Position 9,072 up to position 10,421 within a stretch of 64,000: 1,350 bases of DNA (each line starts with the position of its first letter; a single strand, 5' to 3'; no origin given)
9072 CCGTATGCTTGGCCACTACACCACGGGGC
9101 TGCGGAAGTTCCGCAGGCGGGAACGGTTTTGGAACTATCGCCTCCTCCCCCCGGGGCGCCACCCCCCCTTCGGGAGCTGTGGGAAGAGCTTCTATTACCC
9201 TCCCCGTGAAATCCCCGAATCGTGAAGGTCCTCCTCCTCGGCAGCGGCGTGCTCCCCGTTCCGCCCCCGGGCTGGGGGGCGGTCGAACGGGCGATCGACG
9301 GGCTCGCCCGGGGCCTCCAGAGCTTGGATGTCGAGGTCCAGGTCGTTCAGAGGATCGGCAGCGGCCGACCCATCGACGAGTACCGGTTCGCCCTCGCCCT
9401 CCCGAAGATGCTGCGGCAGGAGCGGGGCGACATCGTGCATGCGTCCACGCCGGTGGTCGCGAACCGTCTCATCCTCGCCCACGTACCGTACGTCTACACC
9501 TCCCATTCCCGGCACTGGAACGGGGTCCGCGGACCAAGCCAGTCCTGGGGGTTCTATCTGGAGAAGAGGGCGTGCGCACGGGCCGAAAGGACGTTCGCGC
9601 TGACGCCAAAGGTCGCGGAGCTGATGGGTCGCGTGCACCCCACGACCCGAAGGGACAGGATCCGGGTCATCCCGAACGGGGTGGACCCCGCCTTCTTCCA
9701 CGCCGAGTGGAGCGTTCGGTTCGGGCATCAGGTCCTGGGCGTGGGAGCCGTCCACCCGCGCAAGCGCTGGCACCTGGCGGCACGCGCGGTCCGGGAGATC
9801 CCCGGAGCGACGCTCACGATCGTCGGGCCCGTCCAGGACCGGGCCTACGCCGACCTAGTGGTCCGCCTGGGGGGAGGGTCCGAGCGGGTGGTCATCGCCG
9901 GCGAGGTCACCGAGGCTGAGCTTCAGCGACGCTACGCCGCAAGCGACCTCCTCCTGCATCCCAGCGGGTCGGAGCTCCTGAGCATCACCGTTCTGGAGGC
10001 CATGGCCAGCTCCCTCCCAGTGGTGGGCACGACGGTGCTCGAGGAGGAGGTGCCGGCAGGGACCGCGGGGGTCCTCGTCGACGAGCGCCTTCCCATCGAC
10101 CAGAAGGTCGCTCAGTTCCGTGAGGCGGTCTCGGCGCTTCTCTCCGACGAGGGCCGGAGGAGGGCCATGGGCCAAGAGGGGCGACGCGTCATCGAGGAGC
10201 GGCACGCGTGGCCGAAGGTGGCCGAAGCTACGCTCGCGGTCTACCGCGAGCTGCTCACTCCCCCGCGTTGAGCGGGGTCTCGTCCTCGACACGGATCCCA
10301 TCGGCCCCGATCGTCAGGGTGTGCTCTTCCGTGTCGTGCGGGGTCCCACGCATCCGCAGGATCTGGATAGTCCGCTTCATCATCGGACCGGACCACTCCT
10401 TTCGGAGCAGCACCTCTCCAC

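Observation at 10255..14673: Tandem KaiC-like ATPases: one with a roughly 800-aa P/A/S/T-rich disordered tail, the neighbour with Walker A Lys-to-Arg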

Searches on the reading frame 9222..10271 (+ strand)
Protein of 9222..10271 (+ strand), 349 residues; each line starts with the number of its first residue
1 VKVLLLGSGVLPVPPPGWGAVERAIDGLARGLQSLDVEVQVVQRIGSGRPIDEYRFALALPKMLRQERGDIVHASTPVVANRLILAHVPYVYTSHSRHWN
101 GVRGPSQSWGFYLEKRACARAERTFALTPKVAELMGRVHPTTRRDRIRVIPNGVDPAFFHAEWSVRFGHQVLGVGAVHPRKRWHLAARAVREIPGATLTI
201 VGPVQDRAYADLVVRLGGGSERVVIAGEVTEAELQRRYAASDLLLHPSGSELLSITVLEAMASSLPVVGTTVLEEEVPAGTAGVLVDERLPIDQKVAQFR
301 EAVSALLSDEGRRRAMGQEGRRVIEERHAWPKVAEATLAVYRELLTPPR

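Call 71: search_protein_families(library=pfam, proteins=[window:9222-10271:+], max_evalue=0.01)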
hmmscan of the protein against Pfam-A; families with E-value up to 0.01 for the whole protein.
window:9222-10271:+ (349 aa): 6 families
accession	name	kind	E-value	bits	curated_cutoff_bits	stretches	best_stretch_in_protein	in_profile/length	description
PF13439.12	Glyco_transf_4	-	7.9e-21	75.2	28.5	1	21-157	4-169/170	Glycosyltransferase Family 4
PF13692.12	Glyco_trans_1_4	-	7.2e-19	68.9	27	1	170-309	3-142/142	Glycosyl transferases group 1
PF00534.26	Glycos_transf_1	-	4.8e-16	59.2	26.4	1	171-322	18-171/172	Glycosyl transferases group 1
PF13579.12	Glyco_trans_4_4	-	8.5e-12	46.1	29.7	1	31-153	34-158/158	Glycosyl transferase 4-like domain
PF13524.12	Glyco_trans_1_2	-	3.1e-09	37.4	25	1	186-338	5-143/144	Glycosyl transferase-like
PF20706.3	GT4-conflict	-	4.8e-08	32.8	26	1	113-335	139-383/385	Family 4 Glycosyltransferase in conflict systems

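Call 72: search_protein_families(library=padloc, proteins=[window:9222-10271:+], max_evalue=0.01)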
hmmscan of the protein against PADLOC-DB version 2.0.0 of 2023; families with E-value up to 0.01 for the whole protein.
window:9222-10271:+ (349 aa): 0 families
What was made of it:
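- On Anti-phage defence systems (PADLOC): There is none for the GT4 neighbour (call 72).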
